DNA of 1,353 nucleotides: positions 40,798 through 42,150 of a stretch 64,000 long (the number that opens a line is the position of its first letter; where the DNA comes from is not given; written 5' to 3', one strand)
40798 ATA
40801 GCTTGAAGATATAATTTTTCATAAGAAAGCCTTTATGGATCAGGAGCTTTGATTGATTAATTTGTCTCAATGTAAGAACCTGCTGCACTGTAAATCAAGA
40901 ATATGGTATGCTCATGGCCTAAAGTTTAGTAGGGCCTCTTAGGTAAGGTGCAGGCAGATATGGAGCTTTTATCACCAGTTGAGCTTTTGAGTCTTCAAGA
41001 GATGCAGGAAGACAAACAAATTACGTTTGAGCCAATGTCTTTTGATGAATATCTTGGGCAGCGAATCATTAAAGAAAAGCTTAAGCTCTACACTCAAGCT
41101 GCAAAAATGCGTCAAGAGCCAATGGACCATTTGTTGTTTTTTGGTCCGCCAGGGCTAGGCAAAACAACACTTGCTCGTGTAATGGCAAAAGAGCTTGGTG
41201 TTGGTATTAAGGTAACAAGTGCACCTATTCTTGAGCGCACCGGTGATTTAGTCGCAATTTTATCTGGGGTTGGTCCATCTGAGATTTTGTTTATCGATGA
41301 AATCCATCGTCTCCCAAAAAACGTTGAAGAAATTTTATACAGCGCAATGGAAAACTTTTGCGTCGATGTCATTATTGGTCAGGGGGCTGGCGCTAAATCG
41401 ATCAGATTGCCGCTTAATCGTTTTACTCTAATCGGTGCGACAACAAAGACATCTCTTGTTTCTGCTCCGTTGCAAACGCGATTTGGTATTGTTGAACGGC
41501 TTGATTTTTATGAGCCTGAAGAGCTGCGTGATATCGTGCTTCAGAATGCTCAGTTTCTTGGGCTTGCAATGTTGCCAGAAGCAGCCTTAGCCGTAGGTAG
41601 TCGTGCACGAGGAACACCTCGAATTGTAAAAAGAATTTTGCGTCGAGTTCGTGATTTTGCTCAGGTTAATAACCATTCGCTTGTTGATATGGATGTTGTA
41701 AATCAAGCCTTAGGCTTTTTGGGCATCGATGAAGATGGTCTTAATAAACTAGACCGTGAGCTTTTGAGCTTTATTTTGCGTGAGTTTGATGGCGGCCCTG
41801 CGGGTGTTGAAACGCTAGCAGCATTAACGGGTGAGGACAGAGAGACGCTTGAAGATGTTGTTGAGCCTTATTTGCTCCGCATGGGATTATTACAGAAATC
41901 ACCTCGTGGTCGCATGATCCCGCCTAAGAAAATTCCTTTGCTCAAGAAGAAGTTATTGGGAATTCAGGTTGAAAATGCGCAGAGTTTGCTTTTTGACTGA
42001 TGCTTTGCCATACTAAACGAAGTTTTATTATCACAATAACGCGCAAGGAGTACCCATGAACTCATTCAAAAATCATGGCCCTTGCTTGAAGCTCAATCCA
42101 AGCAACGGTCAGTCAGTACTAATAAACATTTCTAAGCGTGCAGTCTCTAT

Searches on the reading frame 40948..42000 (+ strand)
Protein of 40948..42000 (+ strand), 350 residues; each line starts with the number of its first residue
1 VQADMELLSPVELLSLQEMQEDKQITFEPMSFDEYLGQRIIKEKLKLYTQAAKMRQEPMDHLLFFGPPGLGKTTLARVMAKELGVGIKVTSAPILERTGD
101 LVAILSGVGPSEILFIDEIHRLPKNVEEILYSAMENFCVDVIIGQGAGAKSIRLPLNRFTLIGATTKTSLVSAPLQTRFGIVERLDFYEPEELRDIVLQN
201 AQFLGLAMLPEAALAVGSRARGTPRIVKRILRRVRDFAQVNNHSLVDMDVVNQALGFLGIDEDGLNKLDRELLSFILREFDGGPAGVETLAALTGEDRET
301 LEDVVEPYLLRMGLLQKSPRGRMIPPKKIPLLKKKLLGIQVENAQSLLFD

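Call 10: find_related_loci(query=window:40948-42000:+, collection=genome_contigs, flank=10000)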
Query window:40948-42000:+ (350 aa) in genome_contigs; peptide patterns used: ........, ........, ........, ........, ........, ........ (x = any residue, [..] = any of these).
299 stretches matched a pattern; 146 encode a relative of the query (tblastn E <= 1e-3); the best 80 are kept; 80 distinct loci.
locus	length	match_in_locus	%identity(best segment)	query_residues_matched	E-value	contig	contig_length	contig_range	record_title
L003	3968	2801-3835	82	5-350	0e+0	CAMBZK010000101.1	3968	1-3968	MAG: candidate division TM6 bacterium UASB124 isolate LH-02apr19-240 genome assembly, contig: LH-02apr19-C62894, whole g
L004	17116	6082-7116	80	5-350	0e+0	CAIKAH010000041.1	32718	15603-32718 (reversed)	uncultured bacterium isolate LaPlata_bin-3921 genome assembly, contig: bin-3921:41/57, whole genome shotgun sequence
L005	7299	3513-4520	82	5-340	0e+0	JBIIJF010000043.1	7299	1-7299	MAG: Candidatus Babeliales bacterium isolate ME2001-09-26pf_3300043571_group1_bin17 Rohwer_bin1428_scaffold_3294_c1, who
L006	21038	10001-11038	78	5-350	5e-180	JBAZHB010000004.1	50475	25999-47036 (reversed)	MAG: Candidatus Babeliales bacterium isolate SO_2017_LW3_6 NODE_1441_length_50475_cov_1.627513_LW162_2017, whole genome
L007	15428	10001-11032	78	5-349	2e-179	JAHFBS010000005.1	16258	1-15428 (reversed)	MAG: bacterium isolate nzgw203 NODE_6900_length_16259_cov_2.560292, whole genome shotgun sequence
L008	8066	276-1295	77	9-349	3e-174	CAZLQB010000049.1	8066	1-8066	MAG TPA_asm: uncultured Pseudomonadota bacterium isolate SRP272421_co4_433 genome assembly, contig: NODE_29785_length_80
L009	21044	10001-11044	75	1-349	5e-174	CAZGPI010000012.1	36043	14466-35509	MAG TPA_asm: uncultured Pseudomonadota bacterium isolate SRP272421_co3_350 genome assembly, contig: NODE_1856_length_360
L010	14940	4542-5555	77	9-345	3e-173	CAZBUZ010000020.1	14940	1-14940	MAG TPA_asm: uncultured Pseudomonadota bacterium isolate SRP239243_co1_192 genome assembly, contig: NODE_6731_length_149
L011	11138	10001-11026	76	7-348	4e-173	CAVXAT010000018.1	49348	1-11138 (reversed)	MAG: uncultured bacterium isolate MFD01231.bin.2.11 genome assembly, contig: contig_48704, whole genome shotgun sequence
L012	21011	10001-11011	77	12-348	5e-171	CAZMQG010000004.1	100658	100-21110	MAG TPA_asm: uncultured Pseudomonadota bacterium isolate SRP278314_co2_28 genome assembly, contig: NODE_349_length_10065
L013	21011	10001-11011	76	12-348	3e-170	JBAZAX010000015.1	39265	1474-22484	MAG: Candidatus Babeliales bacterium isolate SO_2017_GW1_1 NODE_4760_length_39265_cov_1.148091_OW334_2017, whole genome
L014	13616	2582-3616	75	5-350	4e-170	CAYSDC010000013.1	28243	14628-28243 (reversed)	MAG TPA_asm: uncultured Pseudomonadota bacterium isolate SRP285395_co2_342 genome assembly, contig: NODE_2685_length_282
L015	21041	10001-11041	74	3-349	6e-170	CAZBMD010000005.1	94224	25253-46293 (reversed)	MAG TPA_asm: uncultured Pseudomonadota bacterium isolate SRP286056_co2_83 genome assembly, contig: NODE_218_length_94224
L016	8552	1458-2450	76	5-337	2e-169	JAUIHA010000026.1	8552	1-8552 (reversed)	MAG: bacterium isolate Co_bin.190 NODE_46594_length_8552_cov_0.853175, whole genome shotgun sequence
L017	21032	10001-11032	73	5-348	3e-169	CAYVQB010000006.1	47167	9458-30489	MAG TPA_asm: uncultured Pseudomonadota bacterium isolate binchicken_co181_168 genome assembly, contig: NODE_862_length_4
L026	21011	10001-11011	71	12-348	5e-163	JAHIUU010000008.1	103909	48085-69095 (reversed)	MAG: Candidatus Dependentiae bacterium isolate MM_PC_MetaG.mb.36 MM_PC_MetaG.mb.36_k141_1330649, whole genome shotgun se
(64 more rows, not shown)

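Call 56: search_protein_families(library=pfam, proteins=[L026:6731-7549:+], max_evalue=0.001)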
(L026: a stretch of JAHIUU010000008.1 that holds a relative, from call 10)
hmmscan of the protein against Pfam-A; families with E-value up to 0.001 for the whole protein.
L026:6731-7549:+ (273 aa): 0 families
